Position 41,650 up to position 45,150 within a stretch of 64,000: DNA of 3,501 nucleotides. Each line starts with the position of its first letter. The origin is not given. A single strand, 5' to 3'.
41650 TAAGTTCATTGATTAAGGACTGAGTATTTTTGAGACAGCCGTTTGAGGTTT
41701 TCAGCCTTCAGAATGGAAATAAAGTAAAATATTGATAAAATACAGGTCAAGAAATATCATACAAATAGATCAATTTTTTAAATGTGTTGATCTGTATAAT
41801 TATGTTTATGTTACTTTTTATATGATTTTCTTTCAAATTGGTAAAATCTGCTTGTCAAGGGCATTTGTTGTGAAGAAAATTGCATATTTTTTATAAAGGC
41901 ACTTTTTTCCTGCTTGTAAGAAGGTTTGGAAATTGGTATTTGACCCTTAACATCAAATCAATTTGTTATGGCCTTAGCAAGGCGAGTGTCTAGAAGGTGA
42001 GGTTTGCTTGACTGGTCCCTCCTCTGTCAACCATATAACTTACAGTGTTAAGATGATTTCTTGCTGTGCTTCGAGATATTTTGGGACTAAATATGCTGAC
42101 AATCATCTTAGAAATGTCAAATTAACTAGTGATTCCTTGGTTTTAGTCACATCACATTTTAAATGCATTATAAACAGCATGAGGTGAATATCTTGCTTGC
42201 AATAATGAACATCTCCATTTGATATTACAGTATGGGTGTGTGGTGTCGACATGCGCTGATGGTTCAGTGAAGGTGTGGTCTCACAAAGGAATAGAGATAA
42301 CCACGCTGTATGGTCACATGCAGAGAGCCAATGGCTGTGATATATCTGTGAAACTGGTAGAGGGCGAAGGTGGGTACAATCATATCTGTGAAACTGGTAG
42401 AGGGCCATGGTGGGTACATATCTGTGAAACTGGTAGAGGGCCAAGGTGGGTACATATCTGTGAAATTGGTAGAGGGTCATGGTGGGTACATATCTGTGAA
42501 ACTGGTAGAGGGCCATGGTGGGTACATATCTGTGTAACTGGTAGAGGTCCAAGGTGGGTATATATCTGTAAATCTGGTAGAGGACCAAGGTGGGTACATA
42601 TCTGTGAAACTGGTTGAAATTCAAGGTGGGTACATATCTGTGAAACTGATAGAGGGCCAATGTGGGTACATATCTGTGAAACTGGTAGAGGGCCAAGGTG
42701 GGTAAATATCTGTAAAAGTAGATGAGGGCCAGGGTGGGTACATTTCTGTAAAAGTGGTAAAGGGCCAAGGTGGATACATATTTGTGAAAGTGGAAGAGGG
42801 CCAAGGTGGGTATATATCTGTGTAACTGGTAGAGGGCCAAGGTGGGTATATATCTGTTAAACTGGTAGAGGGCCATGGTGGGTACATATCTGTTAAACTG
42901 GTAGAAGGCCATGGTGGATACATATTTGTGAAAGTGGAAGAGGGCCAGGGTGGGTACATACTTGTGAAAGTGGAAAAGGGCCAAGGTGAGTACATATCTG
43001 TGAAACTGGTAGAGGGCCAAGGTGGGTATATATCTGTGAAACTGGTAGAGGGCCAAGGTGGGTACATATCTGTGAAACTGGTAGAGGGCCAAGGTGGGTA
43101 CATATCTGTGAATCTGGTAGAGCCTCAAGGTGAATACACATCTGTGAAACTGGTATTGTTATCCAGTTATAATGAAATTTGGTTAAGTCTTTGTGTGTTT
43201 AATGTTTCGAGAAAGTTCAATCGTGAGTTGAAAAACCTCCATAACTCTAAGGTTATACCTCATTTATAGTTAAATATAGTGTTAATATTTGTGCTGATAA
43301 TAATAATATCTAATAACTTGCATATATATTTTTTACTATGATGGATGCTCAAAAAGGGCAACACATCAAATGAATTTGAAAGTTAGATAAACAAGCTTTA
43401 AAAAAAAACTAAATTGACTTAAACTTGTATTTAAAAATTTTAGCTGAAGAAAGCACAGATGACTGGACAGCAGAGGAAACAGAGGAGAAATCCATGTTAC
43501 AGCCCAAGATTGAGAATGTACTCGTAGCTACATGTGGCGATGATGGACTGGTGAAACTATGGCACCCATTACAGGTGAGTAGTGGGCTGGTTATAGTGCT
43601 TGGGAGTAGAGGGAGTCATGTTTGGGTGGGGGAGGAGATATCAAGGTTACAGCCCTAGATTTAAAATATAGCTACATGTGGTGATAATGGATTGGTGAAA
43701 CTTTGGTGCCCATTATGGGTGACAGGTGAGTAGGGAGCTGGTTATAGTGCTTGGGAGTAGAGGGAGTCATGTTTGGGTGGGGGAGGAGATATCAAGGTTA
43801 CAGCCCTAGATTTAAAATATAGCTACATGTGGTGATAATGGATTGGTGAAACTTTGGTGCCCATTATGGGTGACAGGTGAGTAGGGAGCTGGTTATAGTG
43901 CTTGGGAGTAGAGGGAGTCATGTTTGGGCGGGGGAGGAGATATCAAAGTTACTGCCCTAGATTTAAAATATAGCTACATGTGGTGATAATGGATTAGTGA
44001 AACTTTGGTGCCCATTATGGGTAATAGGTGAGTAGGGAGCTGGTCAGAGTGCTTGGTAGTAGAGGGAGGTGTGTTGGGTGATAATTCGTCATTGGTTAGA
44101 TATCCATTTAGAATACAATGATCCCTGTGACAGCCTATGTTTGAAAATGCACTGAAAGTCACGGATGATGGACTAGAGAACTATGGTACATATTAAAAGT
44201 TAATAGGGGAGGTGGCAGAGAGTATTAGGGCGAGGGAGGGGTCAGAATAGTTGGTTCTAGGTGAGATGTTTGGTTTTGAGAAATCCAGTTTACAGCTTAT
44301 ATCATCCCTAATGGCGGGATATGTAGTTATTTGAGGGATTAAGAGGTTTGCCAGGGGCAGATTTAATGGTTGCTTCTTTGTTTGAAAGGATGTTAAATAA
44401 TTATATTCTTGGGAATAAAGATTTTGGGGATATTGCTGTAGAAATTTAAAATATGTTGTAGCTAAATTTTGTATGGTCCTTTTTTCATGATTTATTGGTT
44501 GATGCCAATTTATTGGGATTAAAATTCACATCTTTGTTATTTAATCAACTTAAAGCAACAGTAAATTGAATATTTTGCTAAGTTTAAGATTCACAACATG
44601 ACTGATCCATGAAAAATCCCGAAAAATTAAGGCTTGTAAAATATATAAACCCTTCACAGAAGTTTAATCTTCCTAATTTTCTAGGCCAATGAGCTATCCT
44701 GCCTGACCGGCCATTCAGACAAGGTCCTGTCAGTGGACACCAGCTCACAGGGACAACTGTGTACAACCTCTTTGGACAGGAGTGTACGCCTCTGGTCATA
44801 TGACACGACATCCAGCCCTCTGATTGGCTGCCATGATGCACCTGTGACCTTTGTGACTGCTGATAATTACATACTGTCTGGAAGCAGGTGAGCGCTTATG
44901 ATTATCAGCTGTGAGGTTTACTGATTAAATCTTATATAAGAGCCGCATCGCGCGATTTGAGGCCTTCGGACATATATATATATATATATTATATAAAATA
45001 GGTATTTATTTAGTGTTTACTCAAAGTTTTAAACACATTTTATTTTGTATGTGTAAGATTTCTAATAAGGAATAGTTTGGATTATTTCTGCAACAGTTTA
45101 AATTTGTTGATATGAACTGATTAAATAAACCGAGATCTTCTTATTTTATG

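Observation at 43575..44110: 151-bp x 3.5 intronic array made of decayed copies of the preceding exon 3' half plus donor, starting exactly at the splice donor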

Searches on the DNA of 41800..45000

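Call 45: search_rna_families(source=window, start=41800, end=45000, threshold=evalue, max_evalue=1)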
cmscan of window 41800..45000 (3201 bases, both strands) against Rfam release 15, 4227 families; matches with E-value up to 1: 0.
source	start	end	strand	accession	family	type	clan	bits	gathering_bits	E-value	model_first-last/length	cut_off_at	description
